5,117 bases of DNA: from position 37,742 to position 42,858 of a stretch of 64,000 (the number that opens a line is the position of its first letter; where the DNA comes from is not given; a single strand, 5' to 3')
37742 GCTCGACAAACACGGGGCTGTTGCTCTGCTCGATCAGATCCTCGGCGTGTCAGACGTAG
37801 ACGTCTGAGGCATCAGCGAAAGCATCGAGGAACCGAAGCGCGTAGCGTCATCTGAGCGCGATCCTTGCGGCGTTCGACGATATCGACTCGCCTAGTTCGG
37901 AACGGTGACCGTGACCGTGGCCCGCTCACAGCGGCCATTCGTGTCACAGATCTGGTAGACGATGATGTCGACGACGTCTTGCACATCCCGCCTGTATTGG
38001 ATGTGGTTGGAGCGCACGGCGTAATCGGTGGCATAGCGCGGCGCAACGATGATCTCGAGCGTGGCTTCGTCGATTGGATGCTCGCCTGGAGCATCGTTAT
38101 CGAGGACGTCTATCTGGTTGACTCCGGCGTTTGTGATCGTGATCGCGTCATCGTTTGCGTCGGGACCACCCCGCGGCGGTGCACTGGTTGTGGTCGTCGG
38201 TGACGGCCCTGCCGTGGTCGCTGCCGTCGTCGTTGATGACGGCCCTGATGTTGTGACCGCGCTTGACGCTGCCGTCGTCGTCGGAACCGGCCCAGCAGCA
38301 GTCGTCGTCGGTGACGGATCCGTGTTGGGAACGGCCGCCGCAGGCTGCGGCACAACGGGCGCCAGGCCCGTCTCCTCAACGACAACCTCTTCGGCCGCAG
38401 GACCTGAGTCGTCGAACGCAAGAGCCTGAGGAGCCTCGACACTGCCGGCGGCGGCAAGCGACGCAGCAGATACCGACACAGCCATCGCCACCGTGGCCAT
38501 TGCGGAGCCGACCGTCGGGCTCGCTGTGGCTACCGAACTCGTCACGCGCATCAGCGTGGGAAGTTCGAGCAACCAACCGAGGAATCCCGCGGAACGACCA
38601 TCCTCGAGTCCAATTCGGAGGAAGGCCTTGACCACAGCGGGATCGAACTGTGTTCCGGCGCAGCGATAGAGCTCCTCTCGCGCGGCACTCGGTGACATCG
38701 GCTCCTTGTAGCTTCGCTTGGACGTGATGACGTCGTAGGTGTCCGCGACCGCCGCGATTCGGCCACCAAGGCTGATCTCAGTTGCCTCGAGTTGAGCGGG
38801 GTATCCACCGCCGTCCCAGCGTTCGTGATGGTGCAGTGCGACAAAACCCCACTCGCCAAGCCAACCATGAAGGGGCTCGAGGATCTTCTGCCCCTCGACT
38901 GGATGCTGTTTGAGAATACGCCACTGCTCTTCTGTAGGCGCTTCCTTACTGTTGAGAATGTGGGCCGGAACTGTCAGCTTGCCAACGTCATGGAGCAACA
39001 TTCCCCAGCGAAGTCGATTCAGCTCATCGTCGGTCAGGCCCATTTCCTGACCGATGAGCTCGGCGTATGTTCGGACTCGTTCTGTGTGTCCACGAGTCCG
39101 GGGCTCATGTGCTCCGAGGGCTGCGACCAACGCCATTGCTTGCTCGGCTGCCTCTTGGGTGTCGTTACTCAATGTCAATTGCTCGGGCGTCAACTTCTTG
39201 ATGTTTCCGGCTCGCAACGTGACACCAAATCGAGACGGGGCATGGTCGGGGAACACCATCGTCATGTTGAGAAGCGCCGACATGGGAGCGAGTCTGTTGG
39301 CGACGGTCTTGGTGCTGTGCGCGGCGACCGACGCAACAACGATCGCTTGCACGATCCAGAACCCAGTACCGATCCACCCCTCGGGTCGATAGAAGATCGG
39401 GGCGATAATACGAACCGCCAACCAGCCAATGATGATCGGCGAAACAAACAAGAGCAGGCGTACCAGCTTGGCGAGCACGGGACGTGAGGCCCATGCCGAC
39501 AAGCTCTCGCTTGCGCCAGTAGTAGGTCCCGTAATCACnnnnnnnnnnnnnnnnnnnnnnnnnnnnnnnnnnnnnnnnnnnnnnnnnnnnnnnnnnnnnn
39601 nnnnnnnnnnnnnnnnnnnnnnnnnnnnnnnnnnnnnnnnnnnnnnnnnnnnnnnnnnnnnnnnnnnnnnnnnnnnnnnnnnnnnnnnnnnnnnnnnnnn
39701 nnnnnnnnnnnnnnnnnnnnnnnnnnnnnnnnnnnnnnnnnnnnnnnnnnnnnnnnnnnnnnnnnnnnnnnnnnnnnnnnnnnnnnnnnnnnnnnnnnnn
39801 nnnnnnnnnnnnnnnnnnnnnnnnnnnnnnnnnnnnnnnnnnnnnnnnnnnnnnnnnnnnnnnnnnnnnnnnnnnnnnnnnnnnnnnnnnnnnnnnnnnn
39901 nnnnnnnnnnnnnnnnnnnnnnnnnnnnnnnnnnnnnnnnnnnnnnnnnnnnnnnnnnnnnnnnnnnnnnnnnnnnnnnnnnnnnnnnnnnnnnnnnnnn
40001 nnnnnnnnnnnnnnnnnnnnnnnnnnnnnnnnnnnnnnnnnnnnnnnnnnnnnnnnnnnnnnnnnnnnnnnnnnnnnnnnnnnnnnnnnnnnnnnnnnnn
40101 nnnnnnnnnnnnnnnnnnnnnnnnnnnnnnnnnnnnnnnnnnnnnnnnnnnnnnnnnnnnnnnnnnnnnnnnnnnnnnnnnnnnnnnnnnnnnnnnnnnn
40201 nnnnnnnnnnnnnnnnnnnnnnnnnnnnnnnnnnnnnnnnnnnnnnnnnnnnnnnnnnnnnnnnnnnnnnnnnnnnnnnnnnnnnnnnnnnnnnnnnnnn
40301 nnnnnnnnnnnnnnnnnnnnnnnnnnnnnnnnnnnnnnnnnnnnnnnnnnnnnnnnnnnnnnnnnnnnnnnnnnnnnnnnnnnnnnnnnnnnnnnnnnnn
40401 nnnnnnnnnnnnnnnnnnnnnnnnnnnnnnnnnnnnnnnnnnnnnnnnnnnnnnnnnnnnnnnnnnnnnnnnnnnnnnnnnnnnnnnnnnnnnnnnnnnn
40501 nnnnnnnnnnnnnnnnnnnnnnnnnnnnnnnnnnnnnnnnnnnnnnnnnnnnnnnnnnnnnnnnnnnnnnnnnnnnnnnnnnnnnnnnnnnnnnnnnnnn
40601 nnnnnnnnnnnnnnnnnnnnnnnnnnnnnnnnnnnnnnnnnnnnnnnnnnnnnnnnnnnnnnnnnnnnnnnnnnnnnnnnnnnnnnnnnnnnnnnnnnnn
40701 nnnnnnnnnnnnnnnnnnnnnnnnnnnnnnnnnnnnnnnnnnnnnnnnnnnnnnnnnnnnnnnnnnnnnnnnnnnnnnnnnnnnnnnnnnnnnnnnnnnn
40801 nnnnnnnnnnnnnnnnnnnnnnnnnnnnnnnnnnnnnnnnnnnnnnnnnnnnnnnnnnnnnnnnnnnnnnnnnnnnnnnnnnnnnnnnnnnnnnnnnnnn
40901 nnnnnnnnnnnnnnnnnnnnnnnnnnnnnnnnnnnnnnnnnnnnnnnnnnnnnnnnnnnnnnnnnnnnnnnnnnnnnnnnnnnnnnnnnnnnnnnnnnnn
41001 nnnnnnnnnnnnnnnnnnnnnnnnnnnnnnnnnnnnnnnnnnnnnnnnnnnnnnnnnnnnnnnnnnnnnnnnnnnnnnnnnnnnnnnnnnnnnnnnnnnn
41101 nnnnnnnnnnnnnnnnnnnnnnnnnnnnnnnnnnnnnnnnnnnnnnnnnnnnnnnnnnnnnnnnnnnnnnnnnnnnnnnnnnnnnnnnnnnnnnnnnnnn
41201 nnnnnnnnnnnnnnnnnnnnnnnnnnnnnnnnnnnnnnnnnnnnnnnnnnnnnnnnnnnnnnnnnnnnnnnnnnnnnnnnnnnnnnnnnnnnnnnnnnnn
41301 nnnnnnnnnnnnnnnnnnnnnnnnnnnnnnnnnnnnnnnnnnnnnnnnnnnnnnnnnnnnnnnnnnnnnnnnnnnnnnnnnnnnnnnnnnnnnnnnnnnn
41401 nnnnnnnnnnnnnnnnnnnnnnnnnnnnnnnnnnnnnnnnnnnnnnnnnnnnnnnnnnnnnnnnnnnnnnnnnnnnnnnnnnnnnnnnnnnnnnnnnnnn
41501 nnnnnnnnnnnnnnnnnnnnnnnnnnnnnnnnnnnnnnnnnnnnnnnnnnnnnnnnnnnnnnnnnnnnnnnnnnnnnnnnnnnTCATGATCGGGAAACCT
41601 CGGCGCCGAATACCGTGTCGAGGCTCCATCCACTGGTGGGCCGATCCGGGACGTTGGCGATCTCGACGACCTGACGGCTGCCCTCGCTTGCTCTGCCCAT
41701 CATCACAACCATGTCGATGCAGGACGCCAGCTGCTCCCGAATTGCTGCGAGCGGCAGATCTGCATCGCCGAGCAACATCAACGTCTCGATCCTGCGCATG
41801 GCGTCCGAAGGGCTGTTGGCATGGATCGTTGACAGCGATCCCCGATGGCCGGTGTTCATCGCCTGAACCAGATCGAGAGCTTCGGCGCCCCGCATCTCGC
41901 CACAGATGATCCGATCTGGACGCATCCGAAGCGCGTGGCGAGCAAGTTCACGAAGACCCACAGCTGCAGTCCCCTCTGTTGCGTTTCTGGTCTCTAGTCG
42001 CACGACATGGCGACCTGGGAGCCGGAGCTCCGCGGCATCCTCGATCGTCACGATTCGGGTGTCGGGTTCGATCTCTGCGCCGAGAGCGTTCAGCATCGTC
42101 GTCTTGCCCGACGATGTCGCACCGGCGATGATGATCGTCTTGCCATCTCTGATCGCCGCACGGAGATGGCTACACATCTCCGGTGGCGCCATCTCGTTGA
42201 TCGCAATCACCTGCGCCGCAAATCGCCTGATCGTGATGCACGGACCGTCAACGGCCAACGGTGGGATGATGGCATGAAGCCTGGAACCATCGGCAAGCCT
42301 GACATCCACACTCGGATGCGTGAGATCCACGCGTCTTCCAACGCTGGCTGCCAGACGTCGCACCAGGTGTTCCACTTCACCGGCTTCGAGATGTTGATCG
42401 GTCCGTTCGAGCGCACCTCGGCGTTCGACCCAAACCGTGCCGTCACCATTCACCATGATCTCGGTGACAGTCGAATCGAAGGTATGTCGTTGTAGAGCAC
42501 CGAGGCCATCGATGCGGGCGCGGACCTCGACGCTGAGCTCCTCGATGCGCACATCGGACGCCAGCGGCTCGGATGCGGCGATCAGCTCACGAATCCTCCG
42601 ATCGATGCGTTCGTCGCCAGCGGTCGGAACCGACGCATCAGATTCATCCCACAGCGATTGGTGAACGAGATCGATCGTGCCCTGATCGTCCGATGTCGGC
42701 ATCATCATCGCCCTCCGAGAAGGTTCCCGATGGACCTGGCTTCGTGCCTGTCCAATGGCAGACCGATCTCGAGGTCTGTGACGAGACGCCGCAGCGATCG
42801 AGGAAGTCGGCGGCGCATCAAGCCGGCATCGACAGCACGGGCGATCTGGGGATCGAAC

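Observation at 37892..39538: HD-GYP phosphodiesterase with an extracytoplasmic cadherin-like domain, last gene of the tad pilus strand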

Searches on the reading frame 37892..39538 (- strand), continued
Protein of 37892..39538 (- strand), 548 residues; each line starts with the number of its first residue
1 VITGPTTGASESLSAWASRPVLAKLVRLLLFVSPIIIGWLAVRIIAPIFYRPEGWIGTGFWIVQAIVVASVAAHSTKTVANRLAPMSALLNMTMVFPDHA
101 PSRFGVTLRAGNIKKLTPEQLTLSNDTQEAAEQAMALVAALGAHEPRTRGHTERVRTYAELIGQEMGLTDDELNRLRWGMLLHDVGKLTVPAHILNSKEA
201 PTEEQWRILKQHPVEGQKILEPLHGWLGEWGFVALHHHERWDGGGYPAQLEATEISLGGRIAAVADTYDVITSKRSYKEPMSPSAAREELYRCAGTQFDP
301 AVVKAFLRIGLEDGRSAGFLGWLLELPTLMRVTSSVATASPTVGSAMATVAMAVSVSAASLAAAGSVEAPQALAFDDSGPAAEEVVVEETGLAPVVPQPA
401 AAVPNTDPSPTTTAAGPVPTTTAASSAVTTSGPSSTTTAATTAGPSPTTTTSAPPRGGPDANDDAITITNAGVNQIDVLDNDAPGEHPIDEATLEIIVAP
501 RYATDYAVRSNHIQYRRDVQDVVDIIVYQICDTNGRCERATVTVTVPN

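Call 43: fold_search(model_id=the predicted structure, library=pdb)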
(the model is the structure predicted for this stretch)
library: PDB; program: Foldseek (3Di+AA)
matches with E <= 10: 966; with E <= 0.001: 19
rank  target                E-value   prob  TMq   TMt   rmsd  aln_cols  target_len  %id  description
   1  4r8z_B                2.5e-10  1.00  0.31  0.74   2.6       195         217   31  Crystal Structure of PA4781 HD-GYP domain from Pseudomonas aeruginosa at 2.2A resolution showing a bi-metallic Ni ion  (released 2015-03-04)
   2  4mcw_B                3.9e-10  1.00  0.29  0.42   8.1       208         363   29  Crystal structure of a HD-GYP domain (a cyclic-di-GMP phosphodiesterase) containing a tri-nuclear metal centre (released 2014-02-19)
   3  4r8z_A                6.0e-10  1.00  0.31  0.73   3.3       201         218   29  Crystal Structure of PA4781 HD-GYP domain from Pseudomonas aeruginosa at 2.2A resolution showing a bi-metallic Ni ion  (released 2015-03-04)
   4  4mcw_A                1.8e-09  1.00  0.30  0.45  12.1       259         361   25  Crystal structure of a HD-GYP domain (a cyclic-di-GMP phosphodiesterase) containing a tri-nuclear metal centre (released 2014-02-19)
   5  9rbz_B                1.9e-09  1.00  0.30  0.75   4.7       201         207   26  DvhD, HD-GYP domain, c-di-GMP-bound (released 2026-03-04)
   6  9rbz_A                2.4e-09  1.00  0.30  0.76   4.7       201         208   26  DvhD, HD-GYP domain, c-di-GMP-bound (released 2026-03-04)
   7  9rbz_C                4.0e-09  1.00  0.30  0.77   4.7       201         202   26  DvhD, HD-GYP domain, c-di-GMP-bound (released 2026-03-04)
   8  9rbz_D                7.0e-09  1.00  0.29  0.74   4.9       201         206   26  DvhD, HD-GYP domain, c-di-GMP-bound (released 2026-03-04)
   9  9rc0                  7.7e-06  1.00  0.27  0.48   3.6       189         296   24  DvhD, PAS/HD-GYP domains (released 2026-03-04)
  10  5z7c                  3.5e-05  1.00  0.24  0.30   9.0       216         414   21  crystal structure of cyclic GMP-AMP specifc phosphodiesterases in V.cholerae (V-cGAP3) (released 2019-01-02)
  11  3tmb_B                4.9e-05  1.00  0.29  0.47  14.1       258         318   16  Bd1817, a HDG"Y"P protein from Bdellovibrio bacteriovorus (released 2011-10-19)
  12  3tm8_B                5.4e-05  1.00  0.29  0.49  14.6       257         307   16  Bd1817, a HDG"Y"P protein from Bdellovibrio bacteriovorus (released 2011-10-19)
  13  3tmc_A                5.9e-05  1.00  0.29  0.50  14.1       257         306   16  Bd1817, a HDG"Y"P protein from Bdellovibrio bacteriovorus (released 2011-10-19)
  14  4s1b_A                6.2e-05  1.00  0.22  0.52  10.4       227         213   18  Crystal Structure of L. monocytogenes phosphodiesterase PgpH HD domain in complex with Cyclic-di-AMP (released 2015-02-11)
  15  3tm8_A                6.8e-05  1.00  0.29  0.48  14.5       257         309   16  Bd1817, a HDG"Y"P protein from Bdellovibrio bacteriovorus (released 2011-10-19)
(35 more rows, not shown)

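Call 58: find_encoding_contigs(protein=P0034, flank=8000, max_places=1)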
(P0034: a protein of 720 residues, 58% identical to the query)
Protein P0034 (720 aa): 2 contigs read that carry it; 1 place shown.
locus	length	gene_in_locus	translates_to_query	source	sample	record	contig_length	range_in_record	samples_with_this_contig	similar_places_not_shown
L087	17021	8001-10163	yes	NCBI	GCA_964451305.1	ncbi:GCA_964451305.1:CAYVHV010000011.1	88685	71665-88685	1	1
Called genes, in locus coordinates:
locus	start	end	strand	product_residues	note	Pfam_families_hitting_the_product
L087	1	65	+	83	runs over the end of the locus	PF01503:PRA-PH (weak), PF03819:MazG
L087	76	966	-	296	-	PF09995:MPAB_Lcp_cat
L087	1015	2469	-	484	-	PF01381:HTH_3, PF13560:HTH_31 (faint), PF06114:Peptidase_M78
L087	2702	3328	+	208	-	PF01274:MS_TIM-barrel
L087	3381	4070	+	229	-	PF04116:FA_hydroxylase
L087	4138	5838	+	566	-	PF00749:tRNA-synt_1c, PF03950:tRNA-synt_1c_C, PF20974:tRNA-synt_1c_C2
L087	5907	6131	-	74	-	-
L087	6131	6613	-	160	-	PF00326:Peptidase_S9, PF20434:BD-FAE (weak)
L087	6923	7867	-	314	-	PF00106:adh_short, PF01370:Epimerase (weak), PF08659:KR, PF13561:adh_short_C2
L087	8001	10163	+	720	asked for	PF01966:HD, PF13487:HD_5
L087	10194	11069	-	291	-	PF06966:DUF1295, PF02544:Steroid_dh (weak), PF04140:ICMT (weak)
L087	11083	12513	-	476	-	PF00890:FAD_binding_2 (weak), PF01266:DAO, PF01494:FAD_binding_3 (weak), PF01593:Amino_oxidase, PF03486:HI0933_like (faint), PF12831:FAD_oxidored, PF13450:NAD_binding_8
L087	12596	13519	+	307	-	PF02826:2-Hacid_dh_C, PF03446:NAD_binding_2 (weak)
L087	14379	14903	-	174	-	PF08002:DUF1697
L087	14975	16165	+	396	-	PF02668:TauD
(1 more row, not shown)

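Call 59: find_encoding_contigs(protein=P0027, flank=8000, max_places=1)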
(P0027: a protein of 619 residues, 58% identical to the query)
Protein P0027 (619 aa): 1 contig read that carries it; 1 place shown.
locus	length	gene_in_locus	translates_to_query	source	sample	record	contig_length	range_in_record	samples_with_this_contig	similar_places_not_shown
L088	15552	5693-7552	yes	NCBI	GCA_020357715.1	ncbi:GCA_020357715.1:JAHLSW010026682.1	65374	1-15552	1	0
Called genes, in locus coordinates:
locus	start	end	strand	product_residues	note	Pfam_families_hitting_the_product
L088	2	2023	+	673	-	?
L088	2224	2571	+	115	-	-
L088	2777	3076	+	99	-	-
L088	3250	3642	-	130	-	-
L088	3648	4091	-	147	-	-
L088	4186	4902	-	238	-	-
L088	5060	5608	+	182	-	-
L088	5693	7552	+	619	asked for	PF01966:HD, PF13487:HD_5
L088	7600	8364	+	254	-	PF10979:DUF2786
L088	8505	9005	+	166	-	PF01844:HNH, PF13395:HNH_4 (weak), PF14279:HNH_5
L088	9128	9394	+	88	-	-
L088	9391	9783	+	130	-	PF00583:Acetyltransf_1 (weak), PF13302:Acetyltransf_3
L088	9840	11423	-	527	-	PF13489:Methyltransf_23 (faint)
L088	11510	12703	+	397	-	PF00144:Beta-lactamase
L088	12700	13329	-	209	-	PF03848:TehB, PF13649:Methyltransf_25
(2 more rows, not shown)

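Call 60: find_encoding_contigs(protein=P0059, flank=8000, max_places=1)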
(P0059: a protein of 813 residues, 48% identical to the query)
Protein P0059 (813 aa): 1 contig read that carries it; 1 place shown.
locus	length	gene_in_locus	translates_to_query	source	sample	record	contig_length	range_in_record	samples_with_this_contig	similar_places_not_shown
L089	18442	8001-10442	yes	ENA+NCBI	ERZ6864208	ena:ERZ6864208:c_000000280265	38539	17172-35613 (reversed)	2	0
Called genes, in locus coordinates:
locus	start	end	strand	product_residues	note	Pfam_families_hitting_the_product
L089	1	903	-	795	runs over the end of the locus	PF03636:Glyco_hydro_65N, PF03632:Glyco_hydro_65m, PF03633:Glyco_hydro_65C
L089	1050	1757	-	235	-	PF00702:Hydrolase, PF13419:HAD_2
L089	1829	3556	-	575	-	PF07969:Amidohydro_3, PF01979:Amidohydro_1 (faint)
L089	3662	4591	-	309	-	PF01694:Rhomboid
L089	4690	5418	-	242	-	-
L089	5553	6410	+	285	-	PF00763:THF_DHG_CYH, PF02882:THF_DHG_CYH_C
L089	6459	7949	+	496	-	PF07690:MFS_1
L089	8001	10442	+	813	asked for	PF13487:HD_5, PF01966:HD, PF13576:Pentapeptide_3 (faint), PF13599:Pentapeptide_4 (weak), PF00805:Pentapeptide (weak)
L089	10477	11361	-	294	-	PF09863:DUF2090 (weak), PF01791:DeoC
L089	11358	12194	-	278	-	PF04962:KduI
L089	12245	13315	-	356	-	PF01408:GFO_IDH_MocA, PF02894:GFO_IDH_MocA_C, PF22725:GFO_IDH_MocA_C3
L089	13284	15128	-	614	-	PF02776:TPP_enzyme_N, PF00205:TPP_enzyme_M, PF02775:TPP_enzyme_C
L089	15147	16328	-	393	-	PF01408:GFO_IDH_MocA, PF02894:GFO_IDH_MocA_C, PF22725:GFO_IDH_MocA_C3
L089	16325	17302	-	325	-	PF00294:PfkB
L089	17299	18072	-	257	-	PF00005:ABC_tran, PF13304:AAA_21 (faint)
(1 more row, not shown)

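Call 67: search_protein_families(library=pfam, proteins=[L086:11625-12938:+, L082:11926-13251:+], max_evalue=0.1)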
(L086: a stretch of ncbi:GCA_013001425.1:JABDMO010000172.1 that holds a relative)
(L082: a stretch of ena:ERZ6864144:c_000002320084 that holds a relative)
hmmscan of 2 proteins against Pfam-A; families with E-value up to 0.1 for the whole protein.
L086:11625-12938:+ (437 aa): 1 family
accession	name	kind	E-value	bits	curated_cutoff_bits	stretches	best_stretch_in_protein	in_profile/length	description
PF00041.27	fn3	-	1.1e-11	45.2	25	2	54-135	2-83/84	Fibronectin type III domain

L082:11926-13251:+ (441 aa): 1 family
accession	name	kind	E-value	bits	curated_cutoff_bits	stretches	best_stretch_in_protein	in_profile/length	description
PF00041.27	fn3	-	1.2e-08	35.5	25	1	57-140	1-83/84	Fibronectin type III domain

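Call 73: find_encoding_contigs(protein=P0088, flank=8000, max_places=1)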
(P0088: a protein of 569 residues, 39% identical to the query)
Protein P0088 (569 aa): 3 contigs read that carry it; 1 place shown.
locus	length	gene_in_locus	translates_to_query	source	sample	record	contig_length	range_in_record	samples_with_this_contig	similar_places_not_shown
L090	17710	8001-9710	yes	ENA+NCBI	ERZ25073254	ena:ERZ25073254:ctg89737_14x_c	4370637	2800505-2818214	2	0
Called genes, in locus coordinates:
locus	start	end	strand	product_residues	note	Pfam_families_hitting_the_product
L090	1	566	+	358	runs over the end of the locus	PF00005:ABC_tran, PF13304:AAA_21, PF27102:NodI_C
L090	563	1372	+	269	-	PF01061:ABC2_membrane, PF12698:ABC2_membrane_3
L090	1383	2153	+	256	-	PF01061:ABC2_membrane, PF12698:ABC2_membrane_3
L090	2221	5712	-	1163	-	PF01619:Pro_dh, PF00171:Aldedh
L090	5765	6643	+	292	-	PF08448:PAS_4, PF13426:PAS_9 (weak), PF12833:HTH_18, PF00165:HTH_AraC (weak)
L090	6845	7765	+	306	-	PF00355:Rieske, PF19112:VanA_C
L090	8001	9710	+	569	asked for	PF13487:HD_5, PF01966:HD, PF17963:Big_9 (weak)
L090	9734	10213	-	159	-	-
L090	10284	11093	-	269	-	PF13489:Methyltransf_23, PF01209:Ubie_methyltran, PF05148:Methyltransf_8 (faint), PF13847:Methyltransf_31, PF08241:Methyltransf_11, PF08242:Methyltransf_12, PF13649:Methyltransf_25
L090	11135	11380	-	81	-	-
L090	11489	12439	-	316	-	PF00586:AIRS, PF02769:AIRS_C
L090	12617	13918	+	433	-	PF03781:FGE-sulfatase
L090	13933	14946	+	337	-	PF00534:Glycos_transf_1, PF13692:Glyco_trans_1_4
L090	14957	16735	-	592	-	PF00528:BPD_transp_1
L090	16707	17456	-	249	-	PF00005:ABC_tran, PF13304:AAA_21 (faint)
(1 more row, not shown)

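Call 74: find_encoding_contigs(protein=P0041, flank=8000, max_places=1)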
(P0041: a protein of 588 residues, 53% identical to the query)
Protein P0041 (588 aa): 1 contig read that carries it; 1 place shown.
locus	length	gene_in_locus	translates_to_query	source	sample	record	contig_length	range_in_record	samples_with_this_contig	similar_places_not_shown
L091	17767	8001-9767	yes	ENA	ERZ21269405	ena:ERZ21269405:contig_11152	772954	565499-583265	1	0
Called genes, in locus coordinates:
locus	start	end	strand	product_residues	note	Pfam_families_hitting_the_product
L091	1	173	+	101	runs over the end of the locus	-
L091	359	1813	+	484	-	PF12089:DUF3566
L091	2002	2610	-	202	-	PF00440:TetR_N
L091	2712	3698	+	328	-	PF00296:Bac_luciferase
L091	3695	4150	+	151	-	PF02668:TauD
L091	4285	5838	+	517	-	PF07519:Tannase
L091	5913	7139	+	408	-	PF00144:Beta-lactamase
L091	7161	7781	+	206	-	PF11716:MDMPI_N (weak)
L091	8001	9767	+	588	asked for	PF13487:HD_5, PF01966:HD, PF17963:Big_9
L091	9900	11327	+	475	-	PF04909:Amidohydro_2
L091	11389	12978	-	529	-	PF00355:Rieske, PF00848:Ring_hydroxyl_A, PF13370:Fer4_13, PF13459:Fer4_15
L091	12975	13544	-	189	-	PF13577:SnoaL_4 (faint), PF00866:Ring_hydroxyl_B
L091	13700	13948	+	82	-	-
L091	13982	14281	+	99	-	-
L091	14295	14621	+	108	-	PF00085:Thioredoxin, PF00578:AhpC-TSA (faint), PF13098:Thioredoxin_2, PF13905:Thioredoxin_8 (weak)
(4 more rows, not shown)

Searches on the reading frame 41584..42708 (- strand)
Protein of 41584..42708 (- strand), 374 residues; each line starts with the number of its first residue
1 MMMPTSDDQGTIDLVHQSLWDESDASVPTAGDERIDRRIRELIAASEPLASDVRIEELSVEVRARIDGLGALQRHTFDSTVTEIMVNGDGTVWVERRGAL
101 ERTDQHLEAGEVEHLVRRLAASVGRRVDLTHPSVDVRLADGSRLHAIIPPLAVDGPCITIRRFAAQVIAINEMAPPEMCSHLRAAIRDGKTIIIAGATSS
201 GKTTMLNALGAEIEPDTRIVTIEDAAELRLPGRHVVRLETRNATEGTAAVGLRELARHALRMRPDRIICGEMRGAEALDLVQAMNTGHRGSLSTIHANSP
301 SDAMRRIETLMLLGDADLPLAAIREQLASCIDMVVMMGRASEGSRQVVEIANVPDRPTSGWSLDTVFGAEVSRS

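Call 7: search_protein_families(library=pfam, proteins=[window:41584-42708:-], max_evalue=0.01)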
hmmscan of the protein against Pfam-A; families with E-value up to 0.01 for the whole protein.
window:41584-42708:- (374 aa): 4 families
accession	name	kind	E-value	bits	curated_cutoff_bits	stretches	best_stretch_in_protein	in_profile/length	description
PF00437.27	T2SSE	-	2.5e-44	151.9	24.9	1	72-335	8-273/370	Type II/IV secretion system protein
PF00005.33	ABC_tran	-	0.00023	22.2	25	1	182-226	4-48/137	ABC transporter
PF13191.12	AAA_16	-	0.0012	19.8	32.6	1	185-284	18-120/167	AAA ATPase domain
PF03193.22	RsgA_GTPase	-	0.0094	16.2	30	0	165-220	84-137/174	RsgA GTPase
